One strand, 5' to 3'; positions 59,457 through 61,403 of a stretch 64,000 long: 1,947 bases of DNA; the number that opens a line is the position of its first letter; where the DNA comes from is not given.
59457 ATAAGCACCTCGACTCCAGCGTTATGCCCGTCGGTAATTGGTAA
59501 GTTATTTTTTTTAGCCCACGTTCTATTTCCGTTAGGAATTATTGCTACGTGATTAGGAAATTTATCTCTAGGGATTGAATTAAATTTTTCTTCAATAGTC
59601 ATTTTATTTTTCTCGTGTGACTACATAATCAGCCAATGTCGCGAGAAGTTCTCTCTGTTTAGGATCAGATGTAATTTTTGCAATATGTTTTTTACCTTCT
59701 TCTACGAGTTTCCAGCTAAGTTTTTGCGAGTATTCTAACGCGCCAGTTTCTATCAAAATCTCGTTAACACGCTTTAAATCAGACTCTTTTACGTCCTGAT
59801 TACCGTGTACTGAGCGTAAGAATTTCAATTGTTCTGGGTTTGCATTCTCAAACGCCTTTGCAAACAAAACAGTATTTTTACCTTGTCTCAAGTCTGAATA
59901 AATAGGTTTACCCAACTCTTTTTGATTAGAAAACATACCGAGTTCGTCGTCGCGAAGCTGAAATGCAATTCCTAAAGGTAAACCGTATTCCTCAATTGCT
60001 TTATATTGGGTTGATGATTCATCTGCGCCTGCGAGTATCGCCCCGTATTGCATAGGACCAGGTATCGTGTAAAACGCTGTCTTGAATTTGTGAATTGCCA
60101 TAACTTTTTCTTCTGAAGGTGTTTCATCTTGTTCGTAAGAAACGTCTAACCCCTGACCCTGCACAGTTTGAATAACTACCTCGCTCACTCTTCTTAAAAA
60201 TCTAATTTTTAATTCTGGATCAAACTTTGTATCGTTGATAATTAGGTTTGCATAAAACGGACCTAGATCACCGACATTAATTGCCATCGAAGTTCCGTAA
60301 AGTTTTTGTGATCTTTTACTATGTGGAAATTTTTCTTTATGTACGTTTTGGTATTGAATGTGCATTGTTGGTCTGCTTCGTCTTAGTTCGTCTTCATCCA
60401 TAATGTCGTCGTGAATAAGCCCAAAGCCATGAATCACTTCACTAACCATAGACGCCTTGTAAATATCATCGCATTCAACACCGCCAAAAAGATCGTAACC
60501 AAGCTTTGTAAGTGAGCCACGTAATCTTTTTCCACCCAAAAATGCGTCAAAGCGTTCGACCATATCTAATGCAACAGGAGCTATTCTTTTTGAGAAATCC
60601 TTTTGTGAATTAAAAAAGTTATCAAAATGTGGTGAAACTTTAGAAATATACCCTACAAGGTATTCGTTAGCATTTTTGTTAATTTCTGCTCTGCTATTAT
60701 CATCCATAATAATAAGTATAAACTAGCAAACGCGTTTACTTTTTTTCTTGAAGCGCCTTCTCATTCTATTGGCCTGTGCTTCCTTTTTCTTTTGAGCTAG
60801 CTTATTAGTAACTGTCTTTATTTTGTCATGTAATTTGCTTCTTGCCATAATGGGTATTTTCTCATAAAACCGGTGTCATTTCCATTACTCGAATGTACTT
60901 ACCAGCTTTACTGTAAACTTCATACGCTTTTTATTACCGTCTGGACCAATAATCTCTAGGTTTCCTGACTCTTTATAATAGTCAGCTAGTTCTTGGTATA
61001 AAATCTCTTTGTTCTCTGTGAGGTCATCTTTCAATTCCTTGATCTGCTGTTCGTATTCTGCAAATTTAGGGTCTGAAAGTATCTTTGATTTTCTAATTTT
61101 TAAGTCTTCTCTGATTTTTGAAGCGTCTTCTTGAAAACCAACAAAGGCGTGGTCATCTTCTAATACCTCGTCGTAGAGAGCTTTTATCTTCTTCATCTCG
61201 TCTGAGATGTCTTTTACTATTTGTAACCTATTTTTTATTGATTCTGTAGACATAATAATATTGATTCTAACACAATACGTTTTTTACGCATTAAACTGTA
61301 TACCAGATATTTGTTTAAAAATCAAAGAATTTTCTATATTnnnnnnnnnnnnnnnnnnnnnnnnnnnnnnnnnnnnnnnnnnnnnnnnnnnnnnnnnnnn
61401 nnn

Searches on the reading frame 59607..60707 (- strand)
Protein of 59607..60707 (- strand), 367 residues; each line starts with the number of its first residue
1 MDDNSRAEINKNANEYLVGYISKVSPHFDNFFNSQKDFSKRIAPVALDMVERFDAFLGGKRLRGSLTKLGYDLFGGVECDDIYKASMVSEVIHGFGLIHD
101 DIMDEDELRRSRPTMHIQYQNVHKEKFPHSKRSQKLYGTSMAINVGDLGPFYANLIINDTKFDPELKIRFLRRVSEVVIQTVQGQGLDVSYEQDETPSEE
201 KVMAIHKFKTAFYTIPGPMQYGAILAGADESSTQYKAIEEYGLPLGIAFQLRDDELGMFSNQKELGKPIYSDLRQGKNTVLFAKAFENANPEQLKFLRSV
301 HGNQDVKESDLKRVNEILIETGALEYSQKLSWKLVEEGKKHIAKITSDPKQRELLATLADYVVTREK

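Call 3: search_protein_families(library=pfam, proteins=[window:59607-60707:-], max_evalue=1)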
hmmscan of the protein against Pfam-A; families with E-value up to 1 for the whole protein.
window:59607-60707:- (367 aa): 2 families
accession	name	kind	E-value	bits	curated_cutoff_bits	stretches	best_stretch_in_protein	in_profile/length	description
PF00348.22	polyprenyl_synt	-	6.5e-55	186.5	27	1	57-317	14-250/251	Polyprenyl synthetase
PF24876.1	PA4575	-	0.25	11.8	27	1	274-335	28-88/113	PA4575-like protein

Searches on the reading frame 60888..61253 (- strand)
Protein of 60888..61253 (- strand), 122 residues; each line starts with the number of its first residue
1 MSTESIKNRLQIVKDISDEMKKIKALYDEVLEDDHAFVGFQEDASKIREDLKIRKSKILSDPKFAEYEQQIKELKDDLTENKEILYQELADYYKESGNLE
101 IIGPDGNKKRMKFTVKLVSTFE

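Call 3: search_protein_families(library=pfam, proteins=[window:60888-61253:-], max_evalue=1)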
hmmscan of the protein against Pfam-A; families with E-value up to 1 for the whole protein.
window:60888-61253:- (122 aa): 6 families
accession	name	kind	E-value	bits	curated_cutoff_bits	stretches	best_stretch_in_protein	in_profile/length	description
PF07361.16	Cytochrom_B562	-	0.021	15.9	30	1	15-85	1-75/102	Cytochrome b562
PF16809.10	NleF_casp_inhib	-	0.041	14.4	24.1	0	52-98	25-71/145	NleF caspase inhibitor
PF24354.1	NDNF_N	-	0.066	13.3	25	1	61-119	62-104/133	Neuron-derived neurotrophic factor, N-terminal domain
PF17190.9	RecG_N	-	0.085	14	23.1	1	63-119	26-82/89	RecG N-terminal helical domain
PF03978.18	Borrelia_REV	-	0.48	10.7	27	0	6-52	27-78/181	Borrelia burgdorferi REV protein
PF02096.25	60KD_IMP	-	0.55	10.6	35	0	56-97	22-63/163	60Kd inner membrane protein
